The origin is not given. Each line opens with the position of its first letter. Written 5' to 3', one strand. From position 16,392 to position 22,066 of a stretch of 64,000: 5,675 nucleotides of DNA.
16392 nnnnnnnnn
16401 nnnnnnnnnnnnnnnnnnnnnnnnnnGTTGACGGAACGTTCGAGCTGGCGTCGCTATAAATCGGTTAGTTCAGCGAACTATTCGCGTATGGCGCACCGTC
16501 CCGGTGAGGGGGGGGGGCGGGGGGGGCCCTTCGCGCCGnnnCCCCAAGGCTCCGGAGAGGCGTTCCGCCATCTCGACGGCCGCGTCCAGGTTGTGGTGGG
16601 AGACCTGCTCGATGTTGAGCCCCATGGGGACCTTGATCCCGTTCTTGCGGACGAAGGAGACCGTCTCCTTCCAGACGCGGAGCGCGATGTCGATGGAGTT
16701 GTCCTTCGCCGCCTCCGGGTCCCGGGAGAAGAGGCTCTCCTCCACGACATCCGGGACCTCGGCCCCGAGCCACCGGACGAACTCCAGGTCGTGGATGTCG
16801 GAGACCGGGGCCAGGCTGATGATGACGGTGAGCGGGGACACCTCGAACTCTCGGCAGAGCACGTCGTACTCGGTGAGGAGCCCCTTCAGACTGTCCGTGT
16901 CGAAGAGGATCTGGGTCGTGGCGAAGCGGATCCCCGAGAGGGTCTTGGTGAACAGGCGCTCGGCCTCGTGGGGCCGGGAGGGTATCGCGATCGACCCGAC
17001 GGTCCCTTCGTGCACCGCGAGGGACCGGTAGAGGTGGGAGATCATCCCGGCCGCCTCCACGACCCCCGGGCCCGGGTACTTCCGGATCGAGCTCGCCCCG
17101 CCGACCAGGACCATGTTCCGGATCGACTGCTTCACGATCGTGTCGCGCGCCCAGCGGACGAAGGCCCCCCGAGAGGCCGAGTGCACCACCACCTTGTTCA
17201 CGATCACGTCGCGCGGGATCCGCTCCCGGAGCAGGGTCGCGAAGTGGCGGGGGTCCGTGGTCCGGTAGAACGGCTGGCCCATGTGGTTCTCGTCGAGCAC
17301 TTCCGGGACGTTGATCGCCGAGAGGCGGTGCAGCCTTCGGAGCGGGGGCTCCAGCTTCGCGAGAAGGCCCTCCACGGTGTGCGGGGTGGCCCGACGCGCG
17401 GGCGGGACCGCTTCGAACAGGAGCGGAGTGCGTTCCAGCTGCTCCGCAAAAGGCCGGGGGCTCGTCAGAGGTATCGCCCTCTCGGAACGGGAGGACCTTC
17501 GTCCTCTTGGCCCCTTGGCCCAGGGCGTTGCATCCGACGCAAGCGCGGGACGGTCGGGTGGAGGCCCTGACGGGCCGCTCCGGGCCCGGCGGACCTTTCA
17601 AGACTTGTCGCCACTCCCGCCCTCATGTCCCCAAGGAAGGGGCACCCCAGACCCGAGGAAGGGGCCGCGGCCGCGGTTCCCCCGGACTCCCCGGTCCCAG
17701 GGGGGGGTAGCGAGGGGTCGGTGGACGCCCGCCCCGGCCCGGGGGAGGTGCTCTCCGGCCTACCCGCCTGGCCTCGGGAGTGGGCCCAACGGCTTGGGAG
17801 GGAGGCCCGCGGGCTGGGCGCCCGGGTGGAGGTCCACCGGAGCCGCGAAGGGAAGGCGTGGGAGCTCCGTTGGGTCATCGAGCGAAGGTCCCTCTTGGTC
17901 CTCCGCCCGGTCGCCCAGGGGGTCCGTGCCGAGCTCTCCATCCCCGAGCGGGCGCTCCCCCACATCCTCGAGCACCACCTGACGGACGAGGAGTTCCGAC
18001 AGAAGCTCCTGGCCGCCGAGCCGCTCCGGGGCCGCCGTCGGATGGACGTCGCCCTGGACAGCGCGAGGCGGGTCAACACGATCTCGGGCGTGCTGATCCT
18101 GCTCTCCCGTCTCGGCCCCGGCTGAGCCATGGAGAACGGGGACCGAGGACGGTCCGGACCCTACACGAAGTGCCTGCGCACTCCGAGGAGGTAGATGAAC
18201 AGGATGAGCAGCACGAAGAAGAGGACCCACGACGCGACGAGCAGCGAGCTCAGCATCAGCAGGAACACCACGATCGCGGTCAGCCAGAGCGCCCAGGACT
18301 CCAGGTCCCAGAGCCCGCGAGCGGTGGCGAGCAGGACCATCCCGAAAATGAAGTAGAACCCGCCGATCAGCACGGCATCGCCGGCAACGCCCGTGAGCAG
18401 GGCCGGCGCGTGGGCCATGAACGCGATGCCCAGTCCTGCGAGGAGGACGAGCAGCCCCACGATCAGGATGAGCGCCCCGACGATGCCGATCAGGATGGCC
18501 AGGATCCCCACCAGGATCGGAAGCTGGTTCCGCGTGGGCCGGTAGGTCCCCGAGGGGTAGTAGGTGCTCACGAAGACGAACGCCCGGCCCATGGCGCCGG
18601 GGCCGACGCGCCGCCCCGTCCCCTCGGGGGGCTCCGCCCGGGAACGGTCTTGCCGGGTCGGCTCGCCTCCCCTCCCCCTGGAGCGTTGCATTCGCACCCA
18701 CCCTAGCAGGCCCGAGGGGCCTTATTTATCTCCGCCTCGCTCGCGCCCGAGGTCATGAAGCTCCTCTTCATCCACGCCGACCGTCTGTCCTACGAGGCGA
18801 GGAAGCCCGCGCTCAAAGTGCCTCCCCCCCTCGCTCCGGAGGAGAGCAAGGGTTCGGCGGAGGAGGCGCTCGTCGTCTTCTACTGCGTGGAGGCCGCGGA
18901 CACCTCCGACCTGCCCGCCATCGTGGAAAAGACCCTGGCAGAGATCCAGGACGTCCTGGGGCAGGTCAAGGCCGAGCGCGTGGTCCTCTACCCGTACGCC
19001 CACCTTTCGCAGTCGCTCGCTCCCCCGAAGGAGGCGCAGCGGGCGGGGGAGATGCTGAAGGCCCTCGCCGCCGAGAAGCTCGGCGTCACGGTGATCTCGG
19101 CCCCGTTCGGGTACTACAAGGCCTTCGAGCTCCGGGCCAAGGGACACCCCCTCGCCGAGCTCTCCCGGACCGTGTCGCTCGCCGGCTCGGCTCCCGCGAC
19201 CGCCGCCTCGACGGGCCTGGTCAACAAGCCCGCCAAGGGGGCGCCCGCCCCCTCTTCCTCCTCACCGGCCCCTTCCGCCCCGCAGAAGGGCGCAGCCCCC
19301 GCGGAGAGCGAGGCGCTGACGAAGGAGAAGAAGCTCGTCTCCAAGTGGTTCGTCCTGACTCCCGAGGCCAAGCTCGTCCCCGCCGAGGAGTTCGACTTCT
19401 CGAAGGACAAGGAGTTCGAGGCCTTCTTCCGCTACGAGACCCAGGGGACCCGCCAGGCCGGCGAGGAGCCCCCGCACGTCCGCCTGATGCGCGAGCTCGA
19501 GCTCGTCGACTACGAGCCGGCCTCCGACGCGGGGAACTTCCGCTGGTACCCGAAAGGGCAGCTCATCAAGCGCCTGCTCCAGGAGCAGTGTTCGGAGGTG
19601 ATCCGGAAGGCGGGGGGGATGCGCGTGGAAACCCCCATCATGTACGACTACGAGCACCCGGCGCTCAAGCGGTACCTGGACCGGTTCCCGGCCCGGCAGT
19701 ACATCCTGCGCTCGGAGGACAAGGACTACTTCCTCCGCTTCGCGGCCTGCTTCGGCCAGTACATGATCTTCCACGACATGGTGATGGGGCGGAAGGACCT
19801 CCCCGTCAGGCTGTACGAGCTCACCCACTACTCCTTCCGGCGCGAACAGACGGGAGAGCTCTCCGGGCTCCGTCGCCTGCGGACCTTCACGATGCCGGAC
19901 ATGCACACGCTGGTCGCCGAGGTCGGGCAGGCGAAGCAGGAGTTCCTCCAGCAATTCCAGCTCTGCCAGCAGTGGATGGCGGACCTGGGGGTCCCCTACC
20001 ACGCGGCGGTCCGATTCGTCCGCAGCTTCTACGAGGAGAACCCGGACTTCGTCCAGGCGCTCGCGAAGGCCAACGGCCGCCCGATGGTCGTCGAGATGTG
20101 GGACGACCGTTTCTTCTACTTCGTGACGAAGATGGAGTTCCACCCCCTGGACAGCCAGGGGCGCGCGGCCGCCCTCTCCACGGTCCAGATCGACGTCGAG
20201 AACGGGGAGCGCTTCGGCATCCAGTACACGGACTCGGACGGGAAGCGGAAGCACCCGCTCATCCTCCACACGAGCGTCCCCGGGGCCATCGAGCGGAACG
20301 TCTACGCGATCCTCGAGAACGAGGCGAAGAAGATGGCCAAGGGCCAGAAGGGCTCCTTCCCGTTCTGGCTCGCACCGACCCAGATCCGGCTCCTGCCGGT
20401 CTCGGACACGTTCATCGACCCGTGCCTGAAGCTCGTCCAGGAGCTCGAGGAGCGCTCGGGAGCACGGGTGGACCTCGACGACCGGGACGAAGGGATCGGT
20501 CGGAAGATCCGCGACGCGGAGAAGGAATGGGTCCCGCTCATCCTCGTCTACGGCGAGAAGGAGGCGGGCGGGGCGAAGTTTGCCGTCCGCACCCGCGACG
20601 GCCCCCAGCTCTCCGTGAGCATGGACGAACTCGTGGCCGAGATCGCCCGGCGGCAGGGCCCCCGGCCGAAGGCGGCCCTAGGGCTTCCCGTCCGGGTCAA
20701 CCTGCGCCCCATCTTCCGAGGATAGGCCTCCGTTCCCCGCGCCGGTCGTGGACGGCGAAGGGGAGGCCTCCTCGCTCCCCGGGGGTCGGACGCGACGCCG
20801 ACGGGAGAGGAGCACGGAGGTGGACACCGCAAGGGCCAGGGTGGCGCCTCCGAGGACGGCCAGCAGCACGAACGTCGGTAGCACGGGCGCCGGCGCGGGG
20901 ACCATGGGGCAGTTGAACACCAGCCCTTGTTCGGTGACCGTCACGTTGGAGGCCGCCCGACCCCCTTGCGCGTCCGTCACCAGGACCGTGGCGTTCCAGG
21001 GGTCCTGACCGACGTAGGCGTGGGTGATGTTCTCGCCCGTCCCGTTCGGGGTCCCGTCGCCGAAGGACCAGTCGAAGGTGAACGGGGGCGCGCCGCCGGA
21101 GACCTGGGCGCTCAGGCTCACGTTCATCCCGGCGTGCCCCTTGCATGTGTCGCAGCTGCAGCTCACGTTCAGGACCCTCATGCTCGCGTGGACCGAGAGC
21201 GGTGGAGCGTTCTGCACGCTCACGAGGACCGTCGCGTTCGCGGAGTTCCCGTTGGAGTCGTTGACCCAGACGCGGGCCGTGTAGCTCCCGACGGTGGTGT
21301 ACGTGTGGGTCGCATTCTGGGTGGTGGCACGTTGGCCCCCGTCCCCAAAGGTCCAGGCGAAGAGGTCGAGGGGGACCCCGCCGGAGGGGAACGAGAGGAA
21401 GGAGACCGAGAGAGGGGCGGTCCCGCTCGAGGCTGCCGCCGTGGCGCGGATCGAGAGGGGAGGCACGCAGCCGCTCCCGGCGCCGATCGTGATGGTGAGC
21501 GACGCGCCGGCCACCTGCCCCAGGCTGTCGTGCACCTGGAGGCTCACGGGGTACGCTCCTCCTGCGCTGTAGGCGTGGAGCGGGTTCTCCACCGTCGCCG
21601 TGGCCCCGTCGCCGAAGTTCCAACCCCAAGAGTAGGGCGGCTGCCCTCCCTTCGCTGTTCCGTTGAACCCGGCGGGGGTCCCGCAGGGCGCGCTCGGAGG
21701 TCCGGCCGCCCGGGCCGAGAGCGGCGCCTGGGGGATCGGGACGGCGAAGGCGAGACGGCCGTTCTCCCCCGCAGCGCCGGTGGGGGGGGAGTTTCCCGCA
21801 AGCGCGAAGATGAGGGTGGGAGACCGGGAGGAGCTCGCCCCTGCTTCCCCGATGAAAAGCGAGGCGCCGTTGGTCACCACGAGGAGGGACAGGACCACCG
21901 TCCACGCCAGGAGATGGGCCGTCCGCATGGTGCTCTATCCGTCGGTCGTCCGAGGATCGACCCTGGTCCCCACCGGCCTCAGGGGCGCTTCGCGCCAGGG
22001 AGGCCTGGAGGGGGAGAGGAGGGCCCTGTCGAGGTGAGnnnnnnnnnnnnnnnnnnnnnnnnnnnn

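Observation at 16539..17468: Mycobacterial-type flavin-independent MTHFR homolog in an archaeon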

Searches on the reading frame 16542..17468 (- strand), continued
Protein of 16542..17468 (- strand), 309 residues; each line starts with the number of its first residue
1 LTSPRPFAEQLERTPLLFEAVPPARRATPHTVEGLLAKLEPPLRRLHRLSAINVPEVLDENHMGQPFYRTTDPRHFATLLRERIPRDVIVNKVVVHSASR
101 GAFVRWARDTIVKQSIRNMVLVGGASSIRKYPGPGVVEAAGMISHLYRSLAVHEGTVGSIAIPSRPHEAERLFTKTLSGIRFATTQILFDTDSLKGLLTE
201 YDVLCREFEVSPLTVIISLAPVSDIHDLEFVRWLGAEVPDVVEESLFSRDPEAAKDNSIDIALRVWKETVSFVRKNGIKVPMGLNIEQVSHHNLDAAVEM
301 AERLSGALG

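Call 63: list_cluster_members(proteins=[P0220, P0228, P0194, P0142, P0124, P0196, P0187, P0085, P0141, P0145])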
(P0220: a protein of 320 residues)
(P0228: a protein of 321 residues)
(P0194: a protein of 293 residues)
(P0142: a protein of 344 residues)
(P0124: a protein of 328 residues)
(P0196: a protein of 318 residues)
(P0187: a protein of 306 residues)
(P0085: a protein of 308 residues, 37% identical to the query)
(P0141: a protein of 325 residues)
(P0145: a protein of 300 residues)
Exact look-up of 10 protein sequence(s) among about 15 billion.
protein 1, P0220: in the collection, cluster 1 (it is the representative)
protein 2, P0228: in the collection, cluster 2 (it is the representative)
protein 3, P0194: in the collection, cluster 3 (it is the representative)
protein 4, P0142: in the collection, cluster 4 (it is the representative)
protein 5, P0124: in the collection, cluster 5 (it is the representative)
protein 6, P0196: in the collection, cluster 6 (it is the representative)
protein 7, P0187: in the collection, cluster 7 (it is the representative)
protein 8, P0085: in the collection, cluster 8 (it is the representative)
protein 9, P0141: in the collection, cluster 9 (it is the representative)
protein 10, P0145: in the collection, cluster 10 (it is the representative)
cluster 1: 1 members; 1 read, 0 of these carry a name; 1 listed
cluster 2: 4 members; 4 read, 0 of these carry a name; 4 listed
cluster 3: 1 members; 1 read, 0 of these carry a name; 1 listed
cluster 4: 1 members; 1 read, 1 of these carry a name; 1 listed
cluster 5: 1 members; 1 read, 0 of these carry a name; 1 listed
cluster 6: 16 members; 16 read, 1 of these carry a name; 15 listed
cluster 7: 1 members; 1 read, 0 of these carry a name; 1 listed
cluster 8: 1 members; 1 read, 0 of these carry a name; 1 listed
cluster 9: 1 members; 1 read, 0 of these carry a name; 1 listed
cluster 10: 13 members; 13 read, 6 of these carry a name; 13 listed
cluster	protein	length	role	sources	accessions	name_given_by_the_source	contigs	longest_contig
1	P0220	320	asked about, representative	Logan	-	-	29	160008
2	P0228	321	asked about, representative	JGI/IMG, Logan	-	-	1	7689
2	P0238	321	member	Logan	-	-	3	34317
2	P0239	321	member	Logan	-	-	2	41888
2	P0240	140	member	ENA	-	-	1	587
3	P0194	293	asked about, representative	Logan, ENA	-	-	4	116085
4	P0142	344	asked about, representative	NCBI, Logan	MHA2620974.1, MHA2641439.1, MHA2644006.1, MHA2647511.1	MAG: hypothetical protein V2G42_06720 [bacterium JZ-2024 1]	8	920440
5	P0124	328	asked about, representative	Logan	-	-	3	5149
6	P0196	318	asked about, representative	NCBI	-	-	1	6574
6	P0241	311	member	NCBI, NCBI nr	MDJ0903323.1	MAG: hypothetical protein QNJ55_31445 [Xenococcus sp. MO_188.B8] | hypothetical protein [Xenococcus sp. MO_188.B8]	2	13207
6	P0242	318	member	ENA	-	-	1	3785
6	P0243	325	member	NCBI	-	-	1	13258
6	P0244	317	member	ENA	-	-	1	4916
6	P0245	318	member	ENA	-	-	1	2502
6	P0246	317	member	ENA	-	-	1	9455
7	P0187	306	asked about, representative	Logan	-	-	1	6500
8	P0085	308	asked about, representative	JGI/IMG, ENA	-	-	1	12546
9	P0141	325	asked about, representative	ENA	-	-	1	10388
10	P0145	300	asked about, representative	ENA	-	-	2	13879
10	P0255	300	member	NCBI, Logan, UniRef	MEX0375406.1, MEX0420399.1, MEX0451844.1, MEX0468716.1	mycobacterial-type methylenetetrahydrofolate reductase [Spiribacter pallidus] | Mycobacterial-type methylenetetrahydrofolate reductase n=1 Tax=Spiribacter pallidus ...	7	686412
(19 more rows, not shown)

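Call 64: search_protein_families(library=ncbifam, proteins=[P0255, P0142, P0241, P0004, P0032, P0085], max_evalue=1)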
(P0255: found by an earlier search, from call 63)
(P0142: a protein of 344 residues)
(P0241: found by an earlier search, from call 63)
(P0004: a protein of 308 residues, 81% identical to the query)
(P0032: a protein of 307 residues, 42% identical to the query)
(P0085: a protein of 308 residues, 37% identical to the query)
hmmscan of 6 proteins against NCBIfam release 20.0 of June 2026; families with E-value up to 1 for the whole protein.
P0255 (300 aa): 3 families
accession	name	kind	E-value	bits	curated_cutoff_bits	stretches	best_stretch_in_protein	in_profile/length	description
TIGR00676.1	fadh2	equivalog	3.6e-09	36.4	293.7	1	5-235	3-227/275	methylenetetrahydrofolate reductase [NAD(P)H]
NF006396.0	PRK08645.1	equivalog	7.1e-09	34.3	453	1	155-235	477-556/611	bifunctional homocysteine S-methyltransferase/methylenetetrahydrofolate reductase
TIGR00677.1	fadh2_euk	equivalog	7.5e-06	25.5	310.05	1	158-232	151-225/281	methylenetetrahydrofolate reductase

P0142 (344 aa): 1 family
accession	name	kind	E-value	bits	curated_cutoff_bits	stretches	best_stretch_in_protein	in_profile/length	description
NF006396.0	PRK08645.1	equivalog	6.6e-07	27.8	453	1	192-293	481-579/611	bifunctional homocysteine S-methyltransferase/methylenetetrahydrofolate reductase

P0241 (311 aa): 2 families
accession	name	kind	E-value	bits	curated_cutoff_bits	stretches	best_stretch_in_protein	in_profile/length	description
NF006396.0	PRK08645.1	equivalog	0.047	11.8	453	1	151-233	462-536/611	bifunctional homocysteine S-methyltransferase/methylenetetrahydrofolate reductase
NF045655.1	MkRedMenJ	equivalog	0.12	11.3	700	1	73-151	32-105/406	menaquinone reductase MenJ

P0004 (308 aa): 3 families
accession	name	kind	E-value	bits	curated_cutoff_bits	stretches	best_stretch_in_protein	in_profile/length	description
NF006396.0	PRK08645.1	equivalog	0.001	17.3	453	1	164-274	478-584/611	bifunctional homocysteine S-methyltransferase/methylenetetrahydrofolate reductase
TIGR00676.1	fadh2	equivalog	0.0036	16.7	293.7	1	165-265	148-247/275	methylenetetrahydrofolate reductase [NAD(P)H]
TIGR00677.1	fadh2_euk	equivalog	0.0052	16.2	310.05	1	167-268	152-251/281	methylenetetrahydrofolate reductase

P0032 (307 aa): 3 families
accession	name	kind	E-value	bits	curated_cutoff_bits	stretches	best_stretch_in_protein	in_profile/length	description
TIGR00676.1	fadh2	equivalog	3.9e-05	23.1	293.7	1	162-262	148-247/275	methylenetetrahydrofolate reductase [NAD(P)H]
NF006396.0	PRK08645.1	equivalog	5.6e-05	21.4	453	1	154-266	471-579/611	bifunctional homocysteine S-methyltransferase/methylenetetrahydrofolate reductase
TIGR00677.1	fadh2_euk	equivalog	0.027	13.8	310.05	1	164-253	152-237/281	methylenetetrahydrofolate reductase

P0085 (308 aa): 2 families
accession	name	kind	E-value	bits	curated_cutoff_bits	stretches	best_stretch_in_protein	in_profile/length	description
NF006396.0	PRK08645.1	equivalog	2.7e-07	29.1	453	1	156-215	477-536/611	bifunctional homocysteine S-methyltransferase/methylenetetrahydrofolate reductase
TIGR00676.1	fadh2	equivalog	0.00077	18.9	293.7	1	156-255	146-249/275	methylenetetrahydrofolate reductase [NAD(P)H]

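Call 72: find_encoding_contigs(protein=P0001, flank=600, max_places=10)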
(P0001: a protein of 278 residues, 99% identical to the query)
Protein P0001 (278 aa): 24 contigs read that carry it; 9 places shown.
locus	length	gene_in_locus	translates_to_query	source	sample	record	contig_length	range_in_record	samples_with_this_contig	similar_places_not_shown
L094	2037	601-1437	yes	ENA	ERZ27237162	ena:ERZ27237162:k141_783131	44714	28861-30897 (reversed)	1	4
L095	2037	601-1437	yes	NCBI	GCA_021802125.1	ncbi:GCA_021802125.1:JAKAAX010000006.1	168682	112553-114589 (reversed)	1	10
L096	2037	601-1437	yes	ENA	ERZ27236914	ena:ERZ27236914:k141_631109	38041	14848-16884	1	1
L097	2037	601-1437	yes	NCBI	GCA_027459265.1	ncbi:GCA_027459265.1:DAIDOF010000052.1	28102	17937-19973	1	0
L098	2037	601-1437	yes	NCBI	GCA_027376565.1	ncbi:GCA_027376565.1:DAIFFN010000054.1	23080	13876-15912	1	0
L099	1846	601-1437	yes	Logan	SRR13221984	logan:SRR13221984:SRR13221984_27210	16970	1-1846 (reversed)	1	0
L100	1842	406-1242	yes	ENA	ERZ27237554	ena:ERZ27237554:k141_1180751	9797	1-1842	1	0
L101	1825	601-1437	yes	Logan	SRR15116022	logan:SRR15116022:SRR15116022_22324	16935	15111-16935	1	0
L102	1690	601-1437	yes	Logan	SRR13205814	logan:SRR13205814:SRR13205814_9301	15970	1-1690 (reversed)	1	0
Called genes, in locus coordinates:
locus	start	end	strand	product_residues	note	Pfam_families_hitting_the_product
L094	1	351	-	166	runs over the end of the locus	-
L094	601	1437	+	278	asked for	-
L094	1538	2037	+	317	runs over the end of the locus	PF00005:ABC_tran, PF13304:AAA_21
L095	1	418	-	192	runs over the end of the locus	-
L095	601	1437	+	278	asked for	-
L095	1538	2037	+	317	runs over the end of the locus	PF00005:ABC_tran, PF13304:AAA_21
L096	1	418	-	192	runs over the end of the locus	-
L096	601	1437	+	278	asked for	-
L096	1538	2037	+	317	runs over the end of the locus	PF00005:ABC_tran, PF13304:AAA_21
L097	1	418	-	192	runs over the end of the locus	-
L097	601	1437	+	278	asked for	-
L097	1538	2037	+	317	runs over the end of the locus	PF00005:ABC_tran, PF13304:AAA_21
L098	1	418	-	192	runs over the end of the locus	-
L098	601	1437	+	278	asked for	-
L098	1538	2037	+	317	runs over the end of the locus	PF00005:ABC_tran, PF13304:AAA_21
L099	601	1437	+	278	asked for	-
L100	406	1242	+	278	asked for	-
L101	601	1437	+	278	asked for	-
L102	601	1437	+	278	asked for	-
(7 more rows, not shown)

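Call 83: search_protein_families(library=pfam, alignment_id=A2, max_evalue=0.01)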
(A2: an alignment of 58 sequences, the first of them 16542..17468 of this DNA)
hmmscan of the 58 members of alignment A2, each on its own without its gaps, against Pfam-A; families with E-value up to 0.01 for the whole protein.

A. member 1, window:16542-17468:- (309 aa): 2 families
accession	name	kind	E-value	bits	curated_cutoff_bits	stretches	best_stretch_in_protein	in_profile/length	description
PF02219.23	MTHFR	-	0.00012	21.9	24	1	168-269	161-260/287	Methylenetetrahydrofolate reductase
PF19345.5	MTHFR_2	-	0.00074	19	27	1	110-234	102-217/295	Mycobacterial methylenetetrahydrofolate reductase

B. families by the number of members that match (of 58 scanned): 3 families
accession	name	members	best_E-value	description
PF19345.5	MTHFR_2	40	1.5e-06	Mycobacterial methylenetetrahydrofolate reductase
PF02219.23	MTHFR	37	6.5e-07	Methylenetetrahydrofolate reductase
PF08350.17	FilR1_middle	1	0.005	Methanogenesis regulatory protein FilR1, middle domain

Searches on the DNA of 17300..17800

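Call 55: search_rna_families(source=window, start=17300, end=17800, threshold=evalue, max_evalue=5)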
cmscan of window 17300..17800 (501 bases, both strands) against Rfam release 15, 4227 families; matches with E-value up to 5: 2.
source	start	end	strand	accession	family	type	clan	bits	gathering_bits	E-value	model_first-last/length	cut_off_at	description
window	17541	17595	+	RF01022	mir-611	Gene; miRNA;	-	23.5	90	0.0097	1-65/65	no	mir-611 microRNA precursor family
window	17532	17605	+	RF02681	Twister-sister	Gene; ribozyme;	-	14.6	34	3.3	1-81/81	no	Twister_sister_ribozyme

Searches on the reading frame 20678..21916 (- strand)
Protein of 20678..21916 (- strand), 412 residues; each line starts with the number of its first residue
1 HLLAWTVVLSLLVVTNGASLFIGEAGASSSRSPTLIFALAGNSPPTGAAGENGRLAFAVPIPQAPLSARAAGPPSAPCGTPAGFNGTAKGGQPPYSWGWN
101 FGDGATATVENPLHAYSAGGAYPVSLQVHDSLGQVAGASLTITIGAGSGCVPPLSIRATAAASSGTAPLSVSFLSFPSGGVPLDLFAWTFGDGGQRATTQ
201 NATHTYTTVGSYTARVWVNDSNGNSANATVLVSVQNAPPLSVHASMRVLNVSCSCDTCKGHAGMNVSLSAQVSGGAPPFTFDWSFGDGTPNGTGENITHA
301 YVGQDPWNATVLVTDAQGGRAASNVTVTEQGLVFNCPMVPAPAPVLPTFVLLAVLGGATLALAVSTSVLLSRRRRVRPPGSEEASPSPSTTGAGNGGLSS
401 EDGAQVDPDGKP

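Call 21: search_protein_families(library=pfam, proteins=[window:20678-21916:-], max_evalue=0.001)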
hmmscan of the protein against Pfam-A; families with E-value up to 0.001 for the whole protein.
window:20678-21916:- (412 aa): 3 families
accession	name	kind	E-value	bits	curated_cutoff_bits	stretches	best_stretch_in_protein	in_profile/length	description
PF18911.6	PKD_4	-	1.1e-38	131.6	27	3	68-143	7-84/85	PKD domain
PF00801.26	PKD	-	9.7e-25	86.8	23.5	3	186-231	32-78/80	PKD domain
PF22352.2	K319L-like_PKD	-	0.00039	20.8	27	0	188-234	33-84/84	K319L-like, PKD domain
